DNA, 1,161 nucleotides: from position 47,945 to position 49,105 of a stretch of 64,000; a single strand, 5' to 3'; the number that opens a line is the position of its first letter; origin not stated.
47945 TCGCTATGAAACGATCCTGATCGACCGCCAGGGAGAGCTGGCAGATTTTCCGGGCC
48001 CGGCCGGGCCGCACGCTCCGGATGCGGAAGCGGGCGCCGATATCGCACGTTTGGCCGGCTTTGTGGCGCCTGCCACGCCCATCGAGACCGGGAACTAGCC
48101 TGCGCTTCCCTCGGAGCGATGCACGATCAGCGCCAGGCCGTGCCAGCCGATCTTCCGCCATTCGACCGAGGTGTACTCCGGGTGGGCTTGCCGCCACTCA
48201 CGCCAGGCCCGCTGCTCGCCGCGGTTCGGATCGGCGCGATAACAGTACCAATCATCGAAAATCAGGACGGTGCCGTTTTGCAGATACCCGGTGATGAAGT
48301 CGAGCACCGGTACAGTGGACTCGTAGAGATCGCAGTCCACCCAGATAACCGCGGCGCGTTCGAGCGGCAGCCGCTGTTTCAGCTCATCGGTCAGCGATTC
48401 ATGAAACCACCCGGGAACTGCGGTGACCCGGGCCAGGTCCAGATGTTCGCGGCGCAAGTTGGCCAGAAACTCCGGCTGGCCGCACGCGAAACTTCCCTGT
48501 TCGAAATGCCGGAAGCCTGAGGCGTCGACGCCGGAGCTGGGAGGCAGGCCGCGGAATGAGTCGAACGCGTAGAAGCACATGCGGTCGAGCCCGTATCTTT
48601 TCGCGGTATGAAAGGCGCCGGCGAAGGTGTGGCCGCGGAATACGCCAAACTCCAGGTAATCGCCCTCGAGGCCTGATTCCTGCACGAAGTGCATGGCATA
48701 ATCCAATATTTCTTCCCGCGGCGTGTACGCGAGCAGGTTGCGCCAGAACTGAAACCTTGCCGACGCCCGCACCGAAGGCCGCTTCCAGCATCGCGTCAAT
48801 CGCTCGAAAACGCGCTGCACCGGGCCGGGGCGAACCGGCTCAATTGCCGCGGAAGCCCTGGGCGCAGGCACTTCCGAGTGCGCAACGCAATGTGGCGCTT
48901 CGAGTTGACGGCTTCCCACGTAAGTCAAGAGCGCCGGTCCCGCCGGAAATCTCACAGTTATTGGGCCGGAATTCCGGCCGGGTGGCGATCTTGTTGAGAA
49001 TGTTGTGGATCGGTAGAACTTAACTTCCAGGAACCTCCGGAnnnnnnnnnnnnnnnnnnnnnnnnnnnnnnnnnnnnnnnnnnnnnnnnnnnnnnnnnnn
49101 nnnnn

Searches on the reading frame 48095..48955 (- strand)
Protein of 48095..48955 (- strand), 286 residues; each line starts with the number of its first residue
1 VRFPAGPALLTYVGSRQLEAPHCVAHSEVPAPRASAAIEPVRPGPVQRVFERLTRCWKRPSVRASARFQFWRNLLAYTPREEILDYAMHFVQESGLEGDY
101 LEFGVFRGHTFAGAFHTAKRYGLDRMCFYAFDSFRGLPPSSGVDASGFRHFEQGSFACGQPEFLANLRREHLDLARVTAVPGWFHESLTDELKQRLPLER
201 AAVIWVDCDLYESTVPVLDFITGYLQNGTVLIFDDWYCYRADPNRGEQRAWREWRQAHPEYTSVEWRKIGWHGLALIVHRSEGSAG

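Call 4: search_protein_families(library=pfam, proteins=[window:48095-48955:-], max_evalue=0.01)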
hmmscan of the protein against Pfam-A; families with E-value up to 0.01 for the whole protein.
window:48095-48955:- (286 aa): 2 families
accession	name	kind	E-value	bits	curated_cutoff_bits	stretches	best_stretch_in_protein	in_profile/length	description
PF05711.17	TylF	-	2.7e-18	66.6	23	1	83-264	78-255/264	Macrocin-O-methyltransferase (TylF)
PF13578.12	Methyltransf_24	-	2.8e-08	35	26.3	1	101-236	1-105/105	Methyltransferase domain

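Call 7: search_protein_families(library=ncbifam, proteins=[window:48095-48955:-], max_evalue=0.001)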
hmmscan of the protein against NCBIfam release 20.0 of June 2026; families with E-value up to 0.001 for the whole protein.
window:48095-48955:- (286 aa): 0 families

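Call 11: search_solved_structures(query=window:48095-48955:-, max_evalue=0.01)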
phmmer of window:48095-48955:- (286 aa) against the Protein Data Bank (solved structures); distinct sequences matched with E-value up to 0.01: 10.
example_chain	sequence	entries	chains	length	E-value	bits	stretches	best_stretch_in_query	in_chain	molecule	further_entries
4cdz_A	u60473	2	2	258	1.1e-11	47.7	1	80-239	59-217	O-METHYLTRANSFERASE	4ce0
5i10_A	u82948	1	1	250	1.1e-11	47.6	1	80-238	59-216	Probable O-methyltransferase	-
4x7v_A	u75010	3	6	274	1.3e-10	44.1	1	84-242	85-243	Mycinamicin III 3''-O-methyltransferase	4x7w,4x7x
4x7y_B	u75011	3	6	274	1.4e-10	44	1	85-242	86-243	Mycinamicin III 3''-O-methyltransferase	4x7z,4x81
4xvz_A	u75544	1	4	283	1.5e-10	43.9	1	84-242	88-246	Mycinamicin III 3''-O-methyltransferase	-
4x7u_A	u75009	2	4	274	1.8e-10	43.7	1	84-242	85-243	Mycinamicin III 3''-O-methyltransferase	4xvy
2wk1_A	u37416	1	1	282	1.8e-08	37.1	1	90-237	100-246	NOVP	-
3tos_A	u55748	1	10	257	3.2e-07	33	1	88-235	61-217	CalS11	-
4gf5_A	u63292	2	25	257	3.2e-07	33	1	88-235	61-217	CalS11 | TDP-rhamnose 3'-O-methyltransferase (CalS11)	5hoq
6dll_A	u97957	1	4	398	0.0086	18.4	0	148-235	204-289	p-hydroxybenzoate hydroxylase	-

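Call 60: find_homologous_proteins(query=window:48095-48955:-, max_evalue=1e-20)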
Query window:48095-48955:- (286 aa): 1473 proteins with E <= 1e-20 among 4102 candidates; the best 120 are listed.
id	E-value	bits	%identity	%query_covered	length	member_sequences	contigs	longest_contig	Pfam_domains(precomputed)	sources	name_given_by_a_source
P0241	1.7e-136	472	100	70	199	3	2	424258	PF05711.18,PF13578.13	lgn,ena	-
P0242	2.3e-134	465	76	90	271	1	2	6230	PF05711.18,PF13578.13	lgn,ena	-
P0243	1.6e-132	459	75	91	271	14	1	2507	PF05711.18,PF13578.13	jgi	jgi:hypothetical protein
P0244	2.5e-132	459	72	95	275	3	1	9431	PF05711.18,PF13578.13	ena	-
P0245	5.4e-132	458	74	90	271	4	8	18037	PF05711.18,PF13578.13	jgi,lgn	jgi:hypothetical protein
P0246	1.0e-131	457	72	94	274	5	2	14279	PF05711.18,PF13578.13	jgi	jgi:O-methyltransferase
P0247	2.5e-131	455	70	95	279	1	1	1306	PF05711.18,PF13578.13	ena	-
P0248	9.4e-127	440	74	86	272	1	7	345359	PF05711.18,PF13578.13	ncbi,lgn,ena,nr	ncbi:MAG: TylF/MycF family methyltransferase [Acidobacteriia bacterium]|nr:TylF/MycF family methyltr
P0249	2.0e-120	420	73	84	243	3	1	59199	PF05711.18,PF13578.13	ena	-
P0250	2.1e-114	400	74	79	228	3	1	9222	PF05711.18,PF13578.13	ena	-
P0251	2.2e-102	360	65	79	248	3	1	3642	PF05711.18,PF13578.13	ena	-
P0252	1.8e-97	344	60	82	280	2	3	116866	PF05711.18,PF13578.13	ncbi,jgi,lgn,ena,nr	ncbi:MAG TPA: TylF/MycF/NovP-related O-methyltransferase [Bryobacteraceae bacterium]|nr:TylF/MycF/No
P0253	5.6e-97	343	60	84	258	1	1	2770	PF05711.18,PF13578.13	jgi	jgi:O-methyltransferase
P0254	1.0e-96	342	61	82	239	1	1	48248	PF05711.18,PF13578.13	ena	-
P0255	4.9e-93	330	65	74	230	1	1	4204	PF05711.18,PF13578.13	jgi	jgi:hypothetical protein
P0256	4.5e-86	307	58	79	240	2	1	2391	PF05711.18,PF13578.13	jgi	jgi:hypothetical protein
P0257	2.6e-84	301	65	76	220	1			PF05711.18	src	-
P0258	2.9e-83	298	54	80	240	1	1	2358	PF05711.18,PF13578.13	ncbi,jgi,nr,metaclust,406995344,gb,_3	ncbi:MAG: methyltransferase [uncultured bacterium]|nr:MAG: methyltransferase [uncultured bacterium]|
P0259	8.1e-83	296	55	81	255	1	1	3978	PF05711.18,PF13578.13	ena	-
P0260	5.8e-82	293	54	80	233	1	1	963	PF05711.18,PF13578.13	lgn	-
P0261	1.6e-81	292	54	78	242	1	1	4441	PF05711.18,PF13578.13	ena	-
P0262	2.5e-81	291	50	85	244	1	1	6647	PF05711.18,PF13578.13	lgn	-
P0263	2.6e-81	291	56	83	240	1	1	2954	PF05711.18,PF13578.13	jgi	jgi:O-methyltransferase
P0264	3.0e-81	291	53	80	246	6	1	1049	PF05711.18,PF13578.13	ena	-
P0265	7.8e-81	290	56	77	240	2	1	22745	PF05711.18,PF13578.13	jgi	jgi:O-methyltransferase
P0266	1.0e-80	289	52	83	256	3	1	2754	PF05711.18,PF13578.13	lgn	-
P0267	2.7e-80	288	54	80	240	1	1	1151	PF05711.18,PF13578.13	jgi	jgi:O-methyltransferase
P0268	3.1e-80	288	55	80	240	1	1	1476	PF05711.18,PF13578.13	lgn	-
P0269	1.3e-79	286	55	80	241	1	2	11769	PF05711.18,PF13578.13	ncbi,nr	ncbi:MAG: class I SAM-dependent methyltransferase [Actinomycetota bacterium]|nr:class I SAM-dependen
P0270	1.5e-79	285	51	85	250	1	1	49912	PF05711.18,PF13578.13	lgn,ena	-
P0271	3.3e-79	284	51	84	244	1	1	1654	PF05711.18,PF13578.13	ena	-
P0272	3.7e-79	284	52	83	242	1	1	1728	PF05711.18,PF13578.13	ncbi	-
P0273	4.1e-79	284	53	80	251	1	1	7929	PF05711.18,PF13578.13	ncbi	-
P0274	4.2e-79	284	52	81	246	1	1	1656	PF05711.18,PF13578.13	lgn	-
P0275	1.1e-78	282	54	75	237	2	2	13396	PF05711.18,PF13578.13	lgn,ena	-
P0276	2.0e-78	282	53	79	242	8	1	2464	PF05711.18,PF13578.13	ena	-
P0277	6.5e-78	280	54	78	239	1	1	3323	PF05711.18,PF13578.13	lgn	-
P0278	4.7e-77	277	52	80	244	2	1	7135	PF05711.18,PF13578.13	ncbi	-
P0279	5.7e-77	277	54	79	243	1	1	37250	PF05711.18,PF13578.13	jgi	jgi:hypothetical protein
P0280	7.8e-77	276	54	79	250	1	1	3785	PF05711.18,PF13578.13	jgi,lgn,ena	-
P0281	9.9e-77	276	54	76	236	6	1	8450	PF05711.18,PF13578.13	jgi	jgi:O-methyltransferase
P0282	1.1e-76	276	51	78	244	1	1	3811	PF05711.18,PF13578.13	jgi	jgi:hypothetical protein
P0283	1.2e-76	276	50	83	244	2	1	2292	PF05711.18,PF13578.13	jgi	jgi:O-methyltransferase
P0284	2.4e-76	275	51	83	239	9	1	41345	PF05711.18,PF13578.13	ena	-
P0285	5.6e-76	274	50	83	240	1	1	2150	PF05711.18,PF13578.13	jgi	jgi:hypothetical protein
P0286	8.2e-76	273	54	77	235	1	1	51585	PF05711.18,PF13578.13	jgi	jgi:hypothetical protein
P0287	1.1e-75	273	50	81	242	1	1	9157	PF05711.18,PF13578.13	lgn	-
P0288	1.5e-75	272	48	81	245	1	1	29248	PF05711.18,PF13578.13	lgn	-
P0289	1.5e-75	272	53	75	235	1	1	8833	PF05711.18,PF13578.13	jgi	jgi:O-methyltransferase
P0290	1.6e-75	272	49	86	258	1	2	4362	PF05711.18,PF13578.13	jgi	jgi:O-methyltransferase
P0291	2.8e-75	271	52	79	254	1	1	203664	PF05711.18,PF13578.13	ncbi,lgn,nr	ncbi:MAG: class I SAM-dependent methyltransferase [Candidatus Rokubacteria bacterium]|nr:class I SAM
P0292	4.1e-75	271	52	79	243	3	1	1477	PF05711.18,PF13578.13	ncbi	-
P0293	4.3e-75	271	53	78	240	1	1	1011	PF05711.18,PF13578.13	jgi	jgi:O-methyltransferase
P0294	5.4e-75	270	49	84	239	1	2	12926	PF05711.18,PF13578.13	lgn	-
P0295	8.1e-75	270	52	80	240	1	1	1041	PF05711.18,PF13578.13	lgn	-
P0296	1.3e-74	269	58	72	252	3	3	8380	PF05711.18,PF13578.13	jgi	jgi:O-methyltransferase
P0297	3.0e-74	268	47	83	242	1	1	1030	PF05711.18,PF13578.13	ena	-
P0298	7.4e-74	267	51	84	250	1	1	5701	PF05711.18,PF13578.13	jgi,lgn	jgi:hypothetical protein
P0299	1.9e-73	265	55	73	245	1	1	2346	PF05711.18,PF13578.13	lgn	-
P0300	3.3e-73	265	50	82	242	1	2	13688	PF05711.18,PF13578.13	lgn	-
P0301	4.0e-73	264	63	64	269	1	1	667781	PF05711.18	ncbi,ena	-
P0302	6.5e-73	264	50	83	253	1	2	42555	PF05711.18,PF13578.13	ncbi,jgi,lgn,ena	ncbi:MAG TPA: TylF/MycF/NovP-related O-methyltransferase [Pyrinomonadaceae bacterium]|jgi:hypothetic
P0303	1.2e-72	263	48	88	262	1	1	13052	PF05711.18,PF13578.13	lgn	-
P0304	1.7e-72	262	50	79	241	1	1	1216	PF05711.18,PF13578.13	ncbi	-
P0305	2.5e-72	262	52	78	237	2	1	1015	PF05711.18,PF13578.13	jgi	-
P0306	2.9e-72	261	48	83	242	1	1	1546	PF05711.18,PF13578.13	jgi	jgi:O-methyltransferase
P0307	4.5e-72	261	52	78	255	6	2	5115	PF05711.18,PF13578.13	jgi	jgi:hypothetical protein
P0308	5.4e-72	261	48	80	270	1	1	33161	PF05711.18,PF13578.13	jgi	jgi:hypothetical protein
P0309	6.1e-72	260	54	71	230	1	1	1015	PF05711.18,PF13578.13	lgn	-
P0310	7.7e-72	260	49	82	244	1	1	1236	PF05711.18,PF13578.13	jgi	jgi:hypothetical protein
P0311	9.1e-72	260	49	77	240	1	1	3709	PF05711.18,PF13578.13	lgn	-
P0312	9.8e-72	260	53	76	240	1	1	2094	PF05711.18,PF13578.13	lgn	-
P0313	1.3e-71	259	51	73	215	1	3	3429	PF05711.18,PF13578.13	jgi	jgi:hypothetical protein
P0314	1.5e-71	259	49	78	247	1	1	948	PF05711.18,PF13578.13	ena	-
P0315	1.6e-71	259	51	77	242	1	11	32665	PF05711.18,PF13578.13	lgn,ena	-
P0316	2.3e-71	258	49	80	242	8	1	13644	PF05711.18,PF13578.13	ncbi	-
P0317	2.6e-71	258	58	67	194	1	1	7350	PF05711.18,PF13578.13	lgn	-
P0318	3.9e-71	258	55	72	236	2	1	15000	PF05711.18,PF13578.13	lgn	-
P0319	4.3e-71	258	49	81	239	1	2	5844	PF05711.18,PF13578.13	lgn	-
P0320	4.5e-71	258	47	83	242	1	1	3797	PF05711.18,PF13578.13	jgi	jgi:O-methyltransferase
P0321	5.4e-71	257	50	76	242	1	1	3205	PF05711.18,PF13578.13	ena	-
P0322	5.4e-71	257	47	81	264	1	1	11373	PF05711.18,PF13578.13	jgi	jgi:O-methyltransferase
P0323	6.4e-71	257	52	73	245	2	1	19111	PF05711.18,PF13578.13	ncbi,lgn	-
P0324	6.8e-71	257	55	71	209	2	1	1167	PF05711.18,PF13578.13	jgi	-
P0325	7.0e-71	257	48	81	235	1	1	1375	PF05711.18,PF13578.13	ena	-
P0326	9.5e-71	256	49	79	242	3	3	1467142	PF05711.18,PF13578.13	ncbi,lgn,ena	-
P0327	1.2e-70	256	51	76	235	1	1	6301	PF05711.18,PF13578.13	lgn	-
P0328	1.4e-70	256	53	76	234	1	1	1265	PF05711.18,PF13578.13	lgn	-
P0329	1.5e-70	256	49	79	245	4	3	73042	PF05711.18,PF13578.13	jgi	jgi:hypothetical protein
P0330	1.7e-70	256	54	71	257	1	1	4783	PF05711.18,PF13578.13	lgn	-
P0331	1.8e-70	256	55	69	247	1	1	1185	PF05711.18,PF13578.13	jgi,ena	-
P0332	1.8e-70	256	50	80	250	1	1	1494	PF05711.18,PF13578.13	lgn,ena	-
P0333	1.9e-70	256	47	83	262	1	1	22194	PF05711.18,PF13578.13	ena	-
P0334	2.3e-70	255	52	73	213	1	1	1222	PF05711.18,PF13578.13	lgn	-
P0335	2.4e-70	255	47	86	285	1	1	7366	PF05711.18,PF13578.13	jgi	jgi:O-methyltransferase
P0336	2.5e-70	255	54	71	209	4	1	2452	PF05711.18,PF13578.13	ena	-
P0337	2.5e-70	255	51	78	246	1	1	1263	PF05711.18,PF13578.13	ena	-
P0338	3.5e-70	255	52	77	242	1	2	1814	PF05711.18,PF13578.13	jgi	jgi:hypothetical protein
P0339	5.5e-70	254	51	72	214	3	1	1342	PF05711.18,PF13578.13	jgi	-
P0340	7.6e-70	254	57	69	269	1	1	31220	PF05711.18,PF13578.13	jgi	jgi:hypothetical protein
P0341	9.2e-70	253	48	80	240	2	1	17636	PF05711.18,PF13578.13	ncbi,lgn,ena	-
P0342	1.6e-69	252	51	75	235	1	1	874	PF05711.18,PF13578.13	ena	-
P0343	1.8e-69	252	51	73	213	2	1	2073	PF05711.18,PF13578.13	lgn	-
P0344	2.3e-69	252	53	71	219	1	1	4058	PF05711.18,PF13578.13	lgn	-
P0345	3.3e-69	251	50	82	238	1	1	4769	PF05711.18,PF13578.13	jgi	jgi:hypothetical protein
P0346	4.3e-69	251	56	71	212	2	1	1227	PF05711.18,PF13578.13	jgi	-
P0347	7.8e-69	250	49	78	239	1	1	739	PF05711.18,PF13578.13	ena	-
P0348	1.0e-68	250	49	80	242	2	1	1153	PF05711.18,PF13578.13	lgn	-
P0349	1.2e-68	250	49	78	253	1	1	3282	PF05711.18,PF13578.13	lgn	-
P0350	2.2e-68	249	48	83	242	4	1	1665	PF05711.18,PF13578.13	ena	-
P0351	2.4e-68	249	51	68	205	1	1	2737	PF05711.18,PF13578.13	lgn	-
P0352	2.6e-68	248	53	69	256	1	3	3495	PF05711.18,PF13578.13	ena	-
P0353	2.6e-68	248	42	83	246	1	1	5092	PF05711.18,PF13578.13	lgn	-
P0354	3.6e-68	248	53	72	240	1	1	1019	PF05711.18,PF13578.13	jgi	-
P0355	3.8e-68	248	49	78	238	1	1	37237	PF05711.18,PF13578.13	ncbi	-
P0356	4.9e-68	248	51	73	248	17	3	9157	PF05711.18,PF13578.13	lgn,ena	-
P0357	5.2e-68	247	50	76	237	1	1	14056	PF05711.18,PF13578.13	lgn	-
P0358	8.2e-68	247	52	72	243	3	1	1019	PF05711.18,PF13578.13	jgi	jgi:O-methyltransferase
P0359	8.7e-68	247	48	77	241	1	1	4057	PF05711.18,PF13578.13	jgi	jgi:hypothetical protein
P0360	1.1e-67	246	44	83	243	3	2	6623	PF05711.18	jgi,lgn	jgi:hypothetical protein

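Call 61: find_encoding_contigs(protein=P0249, flank=8000, max_places=1)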
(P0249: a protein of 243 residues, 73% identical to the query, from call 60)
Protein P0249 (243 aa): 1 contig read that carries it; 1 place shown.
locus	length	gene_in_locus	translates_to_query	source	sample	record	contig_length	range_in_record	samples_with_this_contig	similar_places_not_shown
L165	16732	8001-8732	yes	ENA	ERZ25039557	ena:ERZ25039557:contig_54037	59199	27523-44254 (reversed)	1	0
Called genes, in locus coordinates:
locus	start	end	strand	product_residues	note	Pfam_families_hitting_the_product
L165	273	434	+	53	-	PF00254:FKBP_C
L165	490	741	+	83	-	PF00254:FKBP_C (weak)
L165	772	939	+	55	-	PF00254:FKBP_C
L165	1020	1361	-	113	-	-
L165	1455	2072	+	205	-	-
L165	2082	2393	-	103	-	PF00206:Lyase_1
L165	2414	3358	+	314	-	-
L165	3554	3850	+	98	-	-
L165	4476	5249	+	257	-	PF01555:N6_N4_Mtase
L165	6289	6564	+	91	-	-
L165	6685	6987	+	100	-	-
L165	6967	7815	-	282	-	PF05050:Methyltransf_21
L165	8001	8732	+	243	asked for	PF05711:TylF, PF13578:Methyltransf_24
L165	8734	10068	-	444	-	PF13489:Methyltransf_23, PF08242:Methyltransf_12 (faint), PF08484:Methyltransf_14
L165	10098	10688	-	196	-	PF13844:Glyco_transf_41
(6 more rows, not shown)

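Call 62: find_encoding_contigs(protein=P0252, flank=8000, max_places=1)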
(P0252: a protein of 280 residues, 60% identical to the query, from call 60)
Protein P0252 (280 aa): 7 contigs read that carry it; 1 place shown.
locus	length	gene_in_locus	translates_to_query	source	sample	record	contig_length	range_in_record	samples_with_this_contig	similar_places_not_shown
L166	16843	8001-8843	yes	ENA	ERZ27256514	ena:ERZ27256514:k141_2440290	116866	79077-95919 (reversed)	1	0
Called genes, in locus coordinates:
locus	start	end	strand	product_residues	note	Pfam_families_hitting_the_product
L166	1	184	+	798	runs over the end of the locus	PF01569:PAP2, PF14378:PAP2_3 (weak), PF14052:Caps_assemb_Wzi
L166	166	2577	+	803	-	PF02563:Poly_export, PF22461:SLBB_2 (weak), PF10531:SLBB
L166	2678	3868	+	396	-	PF02706:Wzz, PF13807:GNVR (weak)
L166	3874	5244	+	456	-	PF01943:Polysacc_synt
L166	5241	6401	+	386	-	PF20706:GT4-conflict, PF00534:Glycos_transf_1, PF13692:Glyco_trans_1_4, PF13524:Glyco_trans_1_2 (faint)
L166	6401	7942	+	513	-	PF04932:Wzy_C (weak)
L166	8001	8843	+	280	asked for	PF05711:TylF, PF13578:Methyltransf_24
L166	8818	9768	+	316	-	PF00535:Glycos_transf_2, PF13641:Glyco_tranf_2_3 (faint)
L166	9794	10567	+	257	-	PF02388:FemAB (faint)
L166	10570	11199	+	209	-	PF01135:PCMT (weak), PF13847:Methyltransf_31 (weak), PF02390:Methyltransf_4 (weak), PF08241:Methyltransf_11 (weak), PF08242:Methyltransf_12 (weak), PF13649:Methyltransf_25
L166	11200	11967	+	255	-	PF01522:Polysacc_deac_1 (weak), PF10096:DUF2334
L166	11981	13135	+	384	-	PF13439:Glyco_transf_4, PF13579:Glyco_trans_4_4, PF20706:GT4-conflict (weak), PF00534:Glycos_transf_1, PF13692:Glyco_trans_1_4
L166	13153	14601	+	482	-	PF04015:DUF362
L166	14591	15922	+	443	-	PF00501:AMP-binding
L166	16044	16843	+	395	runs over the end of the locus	PF13477:Glyco_trans_4_2, PF13439:Glyco_transf_4 (weak), PF13579:Glyco_trans_4_4 (weak), PF00534:Glycos_transf_1, PF13692:Glyco_trans_1_4, PF13524:Glyco_trans_1_2 (weak)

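Call 63: find_encoding_contigs(protein=P0254, flank=8000, max_places=1)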
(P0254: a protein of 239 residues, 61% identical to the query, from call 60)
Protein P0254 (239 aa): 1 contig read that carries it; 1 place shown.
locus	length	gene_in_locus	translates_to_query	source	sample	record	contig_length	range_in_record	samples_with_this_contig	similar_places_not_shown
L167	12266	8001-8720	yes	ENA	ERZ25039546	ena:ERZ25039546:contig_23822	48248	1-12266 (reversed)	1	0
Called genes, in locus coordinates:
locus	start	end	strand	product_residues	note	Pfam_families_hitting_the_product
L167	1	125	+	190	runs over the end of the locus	-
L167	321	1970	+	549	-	-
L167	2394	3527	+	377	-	PF01757:Acyl_transf_3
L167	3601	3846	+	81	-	-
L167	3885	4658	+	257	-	PF01596:Methyltransf_3, PF13578:Methyltransf_24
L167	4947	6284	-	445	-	PF04932:Wzy_C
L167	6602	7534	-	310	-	-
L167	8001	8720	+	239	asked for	PF05711:TylF, PF13578:Methyltransf_24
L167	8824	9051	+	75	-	-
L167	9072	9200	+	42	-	-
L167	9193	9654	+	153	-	PF13384:HTH_23 (weak), PF13518:HTH_28 (weak), PF13551:HTH_29, PF13565:HTH_32, PF13592:HTH_33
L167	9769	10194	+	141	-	PF13358:DDE_3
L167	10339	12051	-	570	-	-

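Call 64: find_encoding_contigs(protein=P0291, flank=8000, max_places=1)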
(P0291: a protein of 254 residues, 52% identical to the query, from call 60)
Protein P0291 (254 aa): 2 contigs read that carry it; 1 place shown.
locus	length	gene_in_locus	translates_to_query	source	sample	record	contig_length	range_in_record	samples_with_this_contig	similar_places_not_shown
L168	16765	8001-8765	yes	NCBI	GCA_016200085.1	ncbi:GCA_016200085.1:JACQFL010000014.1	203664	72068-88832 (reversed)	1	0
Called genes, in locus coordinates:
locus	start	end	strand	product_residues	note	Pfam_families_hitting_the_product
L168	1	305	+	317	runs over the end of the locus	PF00106:adh_short (weak), PF01073:3Beta_HSD, PF01370:Epimerase, PF02719:Polysacc_synt_2, PF04321:RmlD_sub_bind, PF07993:NAD_binding_4 (faint), PF08659:KR (faint), PF16363:GDP_Man_Dehyd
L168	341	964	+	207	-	-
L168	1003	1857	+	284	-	PF05050:Methyltransf_21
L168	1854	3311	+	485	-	PF01943:Polysacc_synt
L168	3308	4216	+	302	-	PF00535:Glycos_transf_2, PF10111:Glyco_tranf_2_2, PF13641:Glyco_tranf_2_3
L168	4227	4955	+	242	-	PF13489:Methyltransf_23, PF08241:Methyltransf_11, PF08242:Methyltransf_12, PF13649:Methyltransf_25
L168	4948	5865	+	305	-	PF00535:Glycos_transf_2, PF10111:Glyco_tranf_2_2, PF13641:Glyco_tranf_2_3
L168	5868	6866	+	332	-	PF01073:3Beta_HSD, PF01370:Epimerase, PF02719:Polysacc_synt_2 (weak), PF04321:RmlD_sub_bind, PF16363:GDP_Man_Dehyd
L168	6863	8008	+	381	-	PF01041:DegT_DnrJ_EryC1, PF01212:Beta_elim_lyase (faint)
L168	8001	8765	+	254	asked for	PF05711:TylF, PF13578:Methyltransf_24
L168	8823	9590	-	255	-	PF13489:Methyltransf_23, PF07021:MetW (weak), PF13847:Methyltransf_31, PF08241:Methyltransf_11, PF08242:Methyltransf_12, PF13649:Methyltransf_25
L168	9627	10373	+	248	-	PF13489:Methyltransf_23, PF08241:Methyltransf_11, PF08242:Methyltransf_12 (faint), PF13649:Methyltransf_25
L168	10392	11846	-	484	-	PF13440:Polysacc_synt_3 (weak)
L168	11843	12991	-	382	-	PF13579:Glyco_trans_4_4, PF13439:Glyco_transf_4, PF00534:Glycos_transf_1, PF13692:Glyco_trans_1_4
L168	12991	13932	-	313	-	PF13489:Methyltransf_23, PF01209:Ubie_methyltran (weak), PF13847:Methyltransf_31 (weak), PF08241:Methyltransf_11, PF08242:Methyltransf_12, PF13649:Methyltransf_25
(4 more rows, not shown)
